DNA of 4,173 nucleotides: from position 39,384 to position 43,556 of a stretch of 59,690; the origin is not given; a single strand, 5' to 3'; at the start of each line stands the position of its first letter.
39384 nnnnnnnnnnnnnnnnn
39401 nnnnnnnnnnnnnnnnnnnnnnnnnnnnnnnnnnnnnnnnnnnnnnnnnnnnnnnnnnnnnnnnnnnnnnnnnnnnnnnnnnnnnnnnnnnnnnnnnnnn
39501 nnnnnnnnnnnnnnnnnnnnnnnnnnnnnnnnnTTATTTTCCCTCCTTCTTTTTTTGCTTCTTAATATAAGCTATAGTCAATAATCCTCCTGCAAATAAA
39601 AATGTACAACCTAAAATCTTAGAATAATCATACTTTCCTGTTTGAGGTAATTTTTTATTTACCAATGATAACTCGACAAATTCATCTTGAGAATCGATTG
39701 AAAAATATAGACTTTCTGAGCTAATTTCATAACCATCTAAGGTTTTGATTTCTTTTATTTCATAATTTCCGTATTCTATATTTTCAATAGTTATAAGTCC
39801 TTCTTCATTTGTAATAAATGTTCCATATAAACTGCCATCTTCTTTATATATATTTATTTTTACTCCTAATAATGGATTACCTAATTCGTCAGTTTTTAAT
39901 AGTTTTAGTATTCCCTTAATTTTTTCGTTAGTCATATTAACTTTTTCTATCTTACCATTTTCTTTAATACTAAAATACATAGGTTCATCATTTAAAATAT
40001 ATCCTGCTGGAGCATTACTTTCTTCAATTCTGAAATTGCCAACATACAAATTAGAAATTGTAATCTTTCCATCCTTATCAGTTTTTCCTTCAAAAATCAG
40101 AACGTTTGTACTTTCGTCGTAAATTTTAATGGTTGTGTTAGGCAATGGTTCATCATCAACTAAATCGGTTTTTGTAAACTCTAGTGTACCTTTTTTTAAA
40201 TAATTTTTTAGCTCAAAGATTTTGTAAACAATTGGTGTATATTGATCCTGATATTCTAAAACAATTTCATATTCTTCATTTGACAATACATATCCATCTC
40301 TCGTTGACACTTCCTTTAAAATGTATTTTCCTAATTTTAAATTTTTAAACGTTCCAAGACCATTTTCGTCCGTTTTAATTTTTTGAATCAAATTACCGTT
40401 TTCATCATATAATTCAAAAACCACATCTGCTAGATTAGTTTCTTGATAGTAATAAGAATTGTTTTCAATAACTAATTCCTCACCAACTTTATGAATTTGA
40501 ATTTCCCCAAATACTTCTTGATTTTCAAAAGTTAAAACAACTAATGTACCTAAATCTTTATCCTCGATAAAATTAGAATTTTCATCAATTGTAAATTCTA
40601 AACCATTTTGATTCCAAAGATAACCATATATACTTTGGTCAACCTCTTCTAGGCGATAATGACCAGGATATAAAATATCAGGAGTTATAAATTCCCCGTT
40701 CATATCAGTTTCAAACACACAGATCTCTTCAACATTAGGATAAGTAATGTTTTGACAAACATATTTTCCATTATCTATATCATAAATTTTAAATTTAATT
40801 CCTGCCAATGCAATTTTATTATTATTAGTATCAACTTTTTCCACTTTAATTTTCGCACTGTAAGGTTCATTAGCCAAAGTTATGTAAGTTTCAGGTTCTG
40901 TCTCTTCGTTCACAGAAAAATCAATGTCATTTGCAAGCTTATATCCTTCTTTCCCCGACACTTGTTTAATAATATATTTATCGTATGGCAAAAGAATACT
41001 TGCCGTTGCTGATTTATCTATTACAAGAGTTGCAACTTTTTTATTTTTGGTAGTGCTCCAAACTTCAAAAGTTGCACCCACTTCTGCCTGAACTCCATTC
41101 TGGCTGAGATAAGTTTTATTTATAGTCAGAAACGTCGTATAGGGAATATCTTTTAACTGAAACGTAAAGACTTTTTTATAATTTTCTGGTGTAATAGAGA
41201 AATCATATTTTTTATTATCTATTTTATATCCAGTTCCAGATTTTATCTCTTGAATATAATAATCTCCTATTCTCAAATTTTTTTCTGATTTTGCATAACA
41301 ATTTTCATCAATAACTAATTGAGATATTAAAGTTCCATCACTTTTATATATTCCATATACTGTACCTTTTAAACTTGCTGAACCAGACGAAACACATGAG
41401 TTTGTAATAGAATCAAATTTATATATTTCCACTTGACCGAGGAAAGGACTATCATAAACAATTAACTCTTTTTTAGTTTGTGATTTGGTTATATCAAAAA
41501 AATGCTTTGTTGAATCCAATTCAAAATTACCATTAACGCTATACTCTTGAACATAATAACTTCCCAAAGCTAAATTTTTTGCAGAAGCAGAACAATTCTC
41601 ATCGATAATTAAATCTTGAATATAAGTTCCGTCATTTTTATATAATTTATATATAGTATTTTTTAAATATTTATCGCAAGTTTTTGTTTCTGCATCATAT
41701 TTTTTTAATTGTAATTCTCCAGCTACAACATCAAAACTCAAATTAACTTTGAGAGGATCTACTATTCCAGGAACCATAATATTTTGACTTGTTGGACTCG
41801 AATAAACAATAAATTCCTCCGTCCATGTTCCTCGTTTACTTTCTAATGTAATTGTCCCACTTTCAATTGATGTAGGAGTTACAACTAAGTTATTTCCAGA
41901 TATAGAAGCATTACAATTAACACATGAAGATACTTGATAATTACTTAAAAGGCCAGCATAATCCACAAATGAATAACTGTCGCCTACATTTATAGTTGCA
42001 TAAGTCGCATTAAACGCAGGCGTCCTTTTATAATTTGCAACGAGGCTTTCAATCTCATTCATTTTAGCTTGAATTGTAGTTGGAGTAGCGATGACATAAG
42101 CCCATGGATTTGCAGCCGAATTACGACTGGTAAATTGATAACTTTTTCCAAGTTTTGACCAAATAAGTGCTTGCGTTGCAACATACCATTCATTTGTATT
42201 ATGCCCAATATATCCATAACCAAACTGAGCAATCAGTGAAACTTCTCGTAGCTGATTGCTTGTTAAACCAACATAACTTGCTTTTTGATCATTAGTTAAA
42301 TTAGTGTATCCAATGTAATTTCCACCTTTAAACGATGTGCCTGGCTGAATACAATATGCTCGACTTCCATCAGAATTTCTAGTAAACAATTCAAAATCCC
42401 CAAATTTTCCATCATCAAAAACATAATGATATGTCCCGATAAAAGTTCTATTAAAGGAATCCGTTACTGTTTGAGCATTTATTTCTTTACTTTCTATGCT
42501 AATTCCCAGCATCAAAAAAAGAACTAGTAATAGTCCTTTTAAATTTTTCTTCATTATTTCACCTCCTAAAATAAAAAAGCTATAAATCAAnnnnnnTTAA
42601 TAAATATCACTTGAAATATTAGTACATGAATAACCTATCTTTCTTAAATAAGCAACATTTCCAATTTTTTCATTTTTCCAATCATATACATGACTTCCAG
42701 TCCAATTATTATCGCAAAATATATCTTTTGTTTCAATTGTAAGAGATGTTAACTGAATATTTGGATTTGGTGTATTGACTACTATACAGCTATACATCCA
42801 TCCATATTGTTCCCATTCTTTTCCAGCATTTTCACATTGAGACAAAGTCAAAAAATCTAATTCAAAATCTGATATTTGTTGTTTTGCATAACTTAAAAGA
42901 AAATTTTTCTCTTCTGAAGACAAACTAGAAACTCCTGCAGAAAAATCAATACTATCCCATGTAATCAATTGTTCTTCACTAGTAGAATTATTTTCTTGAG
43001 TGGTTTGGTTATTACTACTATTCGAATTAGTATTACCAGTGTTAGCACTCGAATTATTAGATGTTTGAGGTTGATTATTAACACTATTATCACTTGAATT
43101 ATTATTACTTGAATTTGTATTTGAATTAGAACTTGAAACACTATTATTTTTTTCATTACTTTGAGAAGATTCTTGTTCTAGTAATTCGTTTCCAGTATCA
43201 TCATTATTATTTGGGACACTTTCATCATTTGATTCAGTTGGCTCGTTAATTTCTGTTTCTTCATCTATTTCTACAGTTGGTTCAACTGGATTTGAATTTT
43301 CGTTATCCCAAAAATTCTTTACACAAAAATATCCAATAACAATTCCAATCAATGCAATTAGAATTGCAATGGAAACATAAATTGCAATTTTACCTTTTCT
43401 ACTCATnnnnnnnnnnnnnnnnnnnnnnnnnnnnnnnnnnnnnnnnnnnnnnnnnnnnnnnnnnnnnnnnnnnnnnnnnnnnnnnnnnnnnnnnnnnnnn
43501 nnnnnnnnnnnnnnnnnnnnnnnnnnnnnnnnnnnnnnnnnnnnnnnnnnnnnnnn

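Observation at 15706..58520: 42.8-kb integrative conjugative element with base-pair-resolved serine-recombinase junctions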

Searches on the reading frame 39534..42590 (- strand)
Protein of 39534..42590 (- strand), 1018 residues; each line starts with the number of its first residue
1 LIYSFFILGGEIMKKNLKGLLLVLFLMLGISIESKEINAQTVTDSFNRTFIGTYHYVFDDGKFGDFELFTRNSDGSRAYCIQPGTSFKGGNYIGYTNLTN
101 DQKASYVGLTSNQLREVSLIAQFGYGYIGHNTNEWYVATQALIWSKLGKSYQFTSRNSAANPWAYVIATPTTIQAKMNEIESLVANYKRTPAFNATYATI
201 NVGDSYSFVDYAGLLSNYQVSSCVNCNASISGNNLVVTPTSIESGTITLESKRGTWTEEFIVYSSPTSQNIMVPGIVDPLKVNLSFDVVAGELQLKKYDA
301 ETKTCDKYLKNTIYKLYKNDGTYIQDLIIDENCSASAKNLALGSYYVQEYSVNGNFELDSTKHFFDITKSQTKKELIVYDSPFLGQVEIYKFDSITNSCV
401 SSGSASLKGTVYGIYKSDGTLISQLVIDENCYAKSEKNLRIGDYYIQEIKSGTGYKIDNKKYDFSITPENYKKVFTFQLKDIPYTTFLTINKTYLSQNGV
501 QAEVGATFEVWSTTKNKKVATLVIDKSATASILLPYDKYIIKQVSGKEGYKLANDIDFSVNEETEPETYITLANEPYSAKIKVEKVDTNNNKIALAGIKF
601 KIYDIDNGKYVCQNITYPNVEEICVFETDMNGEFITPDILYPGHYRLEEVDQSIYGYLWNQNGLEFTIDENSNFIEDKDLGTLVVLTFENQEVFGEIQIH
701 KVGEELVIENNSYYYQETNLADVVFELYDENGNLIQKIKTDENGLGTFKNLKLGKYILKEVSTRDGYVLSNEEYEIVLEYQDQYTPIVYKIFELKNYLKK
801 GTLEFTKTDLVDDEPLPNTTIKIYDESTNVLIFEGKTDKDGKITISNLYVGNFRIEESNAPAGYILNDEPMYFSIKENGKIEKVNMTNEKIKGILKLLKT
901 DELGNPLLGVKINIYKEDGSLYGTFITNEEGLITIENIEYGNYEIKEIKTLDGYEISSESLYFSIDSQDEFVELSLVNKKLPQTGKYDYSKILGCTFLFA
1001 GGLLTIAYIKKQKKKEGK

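Call 7: search_protein_families(library=pfam, proteins=[window:39534-42590:-])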
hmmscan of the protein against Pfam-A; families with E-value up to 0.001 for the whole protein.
window:39534-42590:- (1018 aa): 5 families
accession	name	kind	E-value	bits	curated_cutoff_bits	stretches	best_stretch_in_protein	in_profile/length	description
PF17802.7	SpaA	-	3.9e-95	312.6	23.1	7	801-890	1-91/91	Prealbumin-like fold domain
PF17210.9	SdrD_B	-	5.7e-14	52.7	29.7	1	717-772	21-75/112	SdrD B-like domain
PF11974.14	bMG3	-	3.9e-12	46.5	34.9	0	802-848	14-59/103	Bacterial alpha-2-macroglobulin MG3 domain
PF13620.12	CarboxypepD_reg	-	2.8e-09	37.6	32.3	0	812-855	10-52/82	Carboxypeptidase regulatory-like domain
PF08341.16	TED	-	9.9e-08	32.8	22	1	77-151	1-74/102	Thioester domain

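Call 46: search_protein_families(library=ncbifam, proteins=[window:39534-42590:-], max_evalue=0.01)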
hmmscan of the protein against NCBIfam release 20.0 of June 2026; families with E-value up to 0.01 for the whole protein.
window:39534-42590:- (1018 aa): 3 families
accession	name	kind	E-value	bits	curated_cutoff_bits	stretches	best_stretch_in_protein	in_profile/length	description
NF058648.1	ECF_sub_HI1622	equivalog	2.4e-08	34.2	100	0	706-767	25-86/180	NikL family nickel/cobalt ECF transporter subunit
NF033902.0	iso_D2_wall_anc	subfamily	2.7e-08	33.1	95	1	555-614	347-411/540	SpaH/EbpB family LPXTG-anchored major pilin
NF012181.0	MSCRAMM_SdrD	exception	2.8e-07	28.4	2500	1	791-865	569-642/1379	MSCRAMM family adhesin SdrD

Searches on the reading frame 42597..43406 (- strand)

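Call 7: search_protein_families(library=pfam, proteins=[window:42597-43406:-])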
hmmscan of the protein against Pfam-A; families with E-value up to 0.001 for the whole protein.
window:42597-43406:- (269 aa): 0 families

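Call 44: search_protein_families(library=phrogs, proteins=[window:42597-43406:-], max_evalue=0.001)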
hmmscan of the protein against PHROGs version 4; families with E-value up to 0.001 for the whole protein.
window:42597-43406:- (269 aa): 0 families

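Call 46: search_protein_families(library=ncbifam, proteins=[window:42597-43406:-], max_evalue=0.01)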
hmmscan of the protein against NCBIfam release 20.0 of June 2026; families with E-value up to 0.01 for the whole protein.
window:42597-43406:- (269 aa): 6 families
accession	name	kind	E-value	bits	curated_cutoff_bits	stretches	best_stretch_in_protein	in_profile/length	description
NF033598.2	elast_bind_EbpS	equivalog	6e-06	25.4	300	1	14-143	313-443/498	elastin-binding protein EbpS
NF047351.1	lipase_YSIRK_Sa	exception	0.00083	17.8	650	1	54-140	56-140/704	YSIRK-targeted triacylglycerol lipase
NF041422.1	VirB10_subf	subfamily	0.0023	17.6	400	1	4-142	53-194/404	VirB10/TraB/TrbI family type IV secretion system protein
NF002899.0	PRK03449.1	equivalog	0.0025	17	276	1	17-131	243-349/359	membrane protein insertase YidC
NF008109.0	PRK10856.1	equivalog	0.0044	16.8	208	1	23-145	124-237/334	cytoskeleton protein RodZ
NF037978.1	T2SS_GspB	equivalog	0.0086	16.4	100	0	9-103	9-102/179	type II secretion system assembly factor GspB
